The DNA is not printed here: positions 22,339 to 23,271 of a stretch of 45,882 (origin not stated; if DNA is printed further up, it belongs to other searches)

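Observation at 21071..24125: GC-rich accessory island of three autonomous unknown genes inserted where the dcw cluster breaks off, centred on tRNA-Glu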

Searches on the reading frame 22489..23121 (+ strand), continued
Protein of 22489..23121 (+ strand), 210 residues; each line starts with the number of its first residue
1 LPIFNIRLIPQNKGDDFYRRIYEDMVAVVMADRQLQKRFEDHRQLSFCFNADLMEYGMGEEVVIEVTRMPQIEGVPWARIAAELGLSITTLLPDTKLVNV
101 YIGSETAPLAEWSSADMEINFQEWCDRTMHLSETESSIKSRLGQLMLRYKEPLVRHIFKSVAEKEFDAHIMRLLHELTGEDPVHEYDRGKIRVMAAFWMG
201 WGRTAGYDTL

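Call 55: fold_search(model_id=the predicted structure, library=viral)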
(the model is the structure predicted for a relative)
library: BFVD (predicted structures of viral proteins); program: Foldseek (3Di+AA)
matches with E <= 10: 226; with E <= 0.001: 0
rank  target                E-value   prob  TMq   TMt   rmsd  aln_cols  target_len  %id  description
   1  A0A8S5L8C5            6.1e-02  0.18  0.18  0.13  22.2       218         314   11  DUF2800 domain-containing protein [Siphoviridae sp. ctjfQ5]
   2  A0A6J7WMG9            1.6e-01  0.09  0.21  0.14  18.4       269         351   12  Uncharacterized protein [uncultured Caudovirales phage]
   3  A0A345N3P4            1.8e-01  0.12  0.21  0.16  17.2       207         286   14  (no name in the UniProt tables at hand)
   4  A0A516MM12            2.0e-01  0.14  0.26  0.16  18.9       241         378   12  (no name in the UniProt tables at hand)
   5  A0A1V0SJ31            2.2e-01  0.66  0.28  0.33   5.4       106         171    8  Uncharacterized protein [Klosneuvirus KNV1]
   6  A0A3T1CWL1            2.7e-01  0.10  0.17  0.10  17.9       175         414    9  YqaJ viral recombinase [Acanthamoeba castellanii medusavirus J1]
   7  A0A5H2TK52            3.8e-01  0.57  0.27  0.45   4.9        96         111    7  (no name in the UniProt tables at hand)
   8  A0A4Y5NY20            3.8e-01  0.09  0.19  0.11  16.7       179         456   11  (no name in the UniProt tables at hand)
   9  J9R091                4.0e-01  0.02  0.10  0.04  19.2       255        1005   13  UL52 helicase-primase primase subunit [Leporid alphaherpesvirus 4]
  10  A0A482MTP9            4.5e-01  0.13  0.24  0.15  22.5       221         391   10  DUF2800 domain-containing protein [Escherichia phage PTXU04]
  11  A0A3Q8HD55            4.8e-01  0.08  0.23  0.22  19.7       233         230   11  (no name in the UniProt tables at hand)
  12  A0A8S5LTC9            5.1e-01  0.12  0.20  0.16  11.1       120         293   13  Double zinc ribbon protein [Siphoviridae sp. ctOIB27]
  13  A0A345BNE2            6.1e-01  0.09  0.22  0.10  19.0       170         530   14  (no name in the UniProt tables at hand)
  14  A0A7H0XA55            6.5e-01  0.07  0.17  0.21  14.2       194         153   10  (no name in the UniProt tables at hand)
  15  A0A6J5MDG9            7.7e-01  0.06  0.13  0.09  14.5       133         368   10  Uncharacterized protein [uncultured Caudovirales phage]
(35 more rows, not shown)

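Call 64: search_protein_families(library=pfam, proteins=[L014:2867-3319:+, L019:5696-6166:+], max_evalue=0.01)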
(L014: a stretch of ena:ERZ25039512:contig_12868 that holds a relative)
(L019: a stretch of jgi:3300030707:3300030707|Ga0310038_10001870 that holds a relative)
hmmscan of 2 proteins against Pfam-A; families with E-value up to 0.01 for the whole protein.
L014:2867-3319:+ (150 aa): 1 family
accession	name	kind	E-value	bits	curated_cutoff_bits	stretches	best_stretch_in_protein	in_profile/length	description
PF24738.1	DUF7689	-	1.4e-32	113.3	22.6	1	23-142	2-117/118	Domain of unknown function (DUF7689)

L019:5696-6166:+ (156 aa): 1 family
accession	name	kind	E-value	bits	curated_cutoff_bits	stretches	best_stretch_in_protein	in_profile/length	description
PF24738.1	DUF7689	-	2.9e-35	122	22.6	1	19-139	2-117/118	Domain of unknown function (DUF7689)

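Call 65: search_protein_families(library=ncbifam, proteins=[window:22489-23121:+, P0154, L014:2867-3319:+, P0074, P0110], max_evalue=0.1)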
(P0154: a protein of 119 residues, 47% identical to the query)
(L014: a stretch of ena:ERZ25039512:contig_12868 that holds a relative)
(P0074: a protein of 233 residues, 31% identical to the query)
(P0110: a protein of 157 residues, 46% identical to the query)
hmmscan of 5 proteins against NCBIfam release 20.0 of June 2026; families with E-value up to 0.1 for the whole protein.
window:22489-23121:+ (210 aa): 0 families

P0154 (119 aa): 0 families

L014:2867-3319:+ (150 aa): 0 families

P0074 (233 aa): 0 families

P0110 (157 aa): 4 families
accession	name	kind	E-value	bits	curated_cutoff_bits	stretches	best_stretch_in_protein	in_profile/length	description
TIGR01764.1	excise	domain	2e-12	47.3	28.8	1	5-54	1-49/49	excisionase family DNA-binding protein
NF047737.1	antiphage_MADS1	equivalog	0.00034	20.8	80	1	3-42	1-39/49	methylation-associated defense system helix-turn-helix domain-containing protein MAD1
NF033518.0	transpos_IS607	equivalog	0.036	13.6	110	1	10-55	2-47/187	IS607 family transposase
NF033546.1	transpos_IS21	equivalog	0.057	12.9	160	0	6-57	9-59/294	IS21 family transposase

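Call 66: search_solved_structures(query=L014:2867-3319:+, max_evalue=10)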
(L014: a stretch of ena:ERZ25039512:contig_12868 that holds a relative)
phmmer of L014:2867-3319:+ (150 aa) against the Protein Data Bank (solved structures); distinct sequences matched with E-value up to 10: 1.
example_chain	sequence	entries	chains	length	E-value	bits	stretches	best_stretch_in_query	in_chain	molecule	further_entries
5ynr_A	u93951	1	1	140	1.1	12.3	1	19-58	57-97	Glia Mutation factor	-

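Call 67: search_solved_structures(query=A2, max_evalue=10)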
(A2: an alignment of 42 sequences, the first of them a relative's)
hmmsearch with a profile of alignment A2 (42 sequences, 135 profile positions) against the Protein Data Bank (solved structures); distinct sequences matched with E-value up to 10: 3.
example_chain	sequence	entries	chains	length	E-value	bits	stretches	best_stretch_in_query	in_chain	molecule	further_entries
4afl_A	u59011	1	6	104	1.4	12.2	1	28-93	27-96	INHIBITOR OF GROWTH PROTEIN 4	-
5t58_N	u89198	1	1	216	2.5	11.4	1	24-69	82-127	KLLA0C15939p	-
5zwn_X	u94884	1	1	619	9.2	9.5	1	26-81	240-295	U1 small nuclear ribonucleoprotein component SNU71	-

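Call 76: find_related_loci(query=A3, collection=viral_contigs, flank=5000)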
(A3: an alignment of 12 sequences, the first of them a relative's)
Query A3 (210 aa) in viral_contigs; peptide patterns used: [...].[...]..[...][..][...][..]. (x = any residue, [..] = any of these).
41 stretches matched a pattern, but none encodes a relative of the query by tblastn (E <= 1e-3).

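Call 85: find_encoding_contigs(protein=P0168, flank=3000, max_places=2)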
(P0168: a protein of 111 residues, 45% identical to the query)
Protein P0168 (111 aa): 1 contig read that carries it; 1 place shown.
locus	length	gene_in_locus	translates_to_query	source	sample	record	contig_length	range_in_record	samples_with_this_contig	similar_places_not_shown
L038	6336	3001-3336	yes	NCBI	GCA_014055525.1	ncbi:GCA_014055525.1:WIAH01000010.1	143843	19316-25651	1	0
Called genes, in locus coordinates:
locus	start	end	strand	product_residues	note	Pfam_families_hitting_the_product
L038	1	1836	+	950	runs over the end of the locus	PF04313:HSDR_N (faint), PF00270:DEAD, PF04851:ResIII, PF18766:SWI2_SNF2, PF00271:Helicase_C (weak), PF08463:EcoEI_R_C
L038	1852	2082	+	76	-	PF09720:Unstab_antitox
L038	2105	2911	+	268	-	-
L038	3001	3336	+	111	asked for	-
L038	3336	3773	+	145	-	PF24738:DUF7689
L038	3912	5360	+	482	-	PF01420:Methylase_S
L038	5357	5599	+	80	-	-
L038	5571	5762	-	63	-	-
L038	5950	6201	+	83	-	PF14076:DUF4258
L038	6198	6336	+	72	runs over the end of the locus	PF10049:DUF2283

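Call 86: find_encoding_contigs(protein=P0182, flank=3000, max_places=2)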
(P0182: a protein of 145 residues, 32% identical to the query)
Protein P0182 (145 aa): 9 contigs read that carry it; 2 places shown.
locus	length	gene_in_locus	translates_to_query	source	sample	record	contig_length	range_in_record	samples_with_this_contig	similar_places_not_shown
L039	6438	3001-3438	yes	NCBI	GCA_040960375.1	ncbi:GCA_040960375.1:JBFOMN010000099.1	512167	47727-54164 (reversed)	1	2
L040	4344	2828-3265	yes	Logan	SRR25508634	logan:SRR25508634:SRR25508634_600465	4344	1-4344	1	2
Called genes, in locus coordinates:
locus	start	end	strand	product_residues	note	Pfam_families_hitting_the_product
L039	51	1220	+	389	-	PF08442:ATP-grasp_2, PF13549:ATP-grasp_5 (weak), PF24948:Citrate_synth_N, PF00549:Ligase_CoA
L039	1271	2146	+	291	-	PF02629:CoA_binding, PF13607:Succ_CoA_lig, PF00549:Ligase_CoA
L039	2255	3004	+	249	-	-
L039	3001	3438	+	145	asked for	-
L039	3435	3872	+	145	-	PF24738:DUF7689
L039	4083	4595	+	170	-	PF00572:Ribosomal_L13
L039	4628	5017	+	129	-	PF00380:Ribosomal_S9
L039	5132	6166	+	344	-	PF01118:Semialdhyde_dh, PF22698:Semialdhyde_dhC_1, PF02774:Semialdhyde_dhC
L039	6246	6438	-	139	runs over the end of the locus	-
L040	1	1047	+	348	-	?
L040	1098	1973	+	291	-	PF02629:CoA_binding, PF13607:Succ_CoA_lig, PF00549:Ligase_CoA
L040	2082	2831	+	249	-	-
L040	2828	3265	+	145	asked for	-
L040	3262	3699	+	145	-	PF24738:DUF7689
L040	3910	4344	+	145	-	?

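Call 97: search_dna_similar(query=window:22489-23121:+, collection=plasmids, mode=protein, max_evalue=0.01, max_rows=8)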
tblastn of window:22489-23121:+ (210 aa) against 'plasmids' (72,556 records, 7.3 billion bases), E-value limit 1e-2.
No match.

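Call 102: search_protein_families(library=padloc, proteins=[P0154, L014:2867-3319:+, P0074, L039:2255-3004:+, L039:3435-3872:+, P0182], max_evalue=0.01)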
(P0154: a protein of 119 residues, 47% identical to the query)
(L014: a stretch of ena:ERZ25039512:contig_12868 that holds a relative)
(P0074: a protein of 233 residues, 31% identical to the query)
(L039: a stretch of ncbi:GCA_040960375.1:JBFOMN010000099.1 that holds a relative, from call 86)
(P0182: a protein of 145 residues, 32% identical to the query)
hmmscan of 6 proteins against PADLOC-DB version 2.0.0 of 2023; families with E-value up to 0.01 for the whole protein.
P0154 (119 aa): 0 families

L014:2867-3319:+ (150 aa): 0 families

P0074 (233 aa): 0 families

L039:2255-3004:+ (249 aa): 0 families

L039:3435-3872:+ (145 aa): 0 families

P0182 (145 aa): 0 families
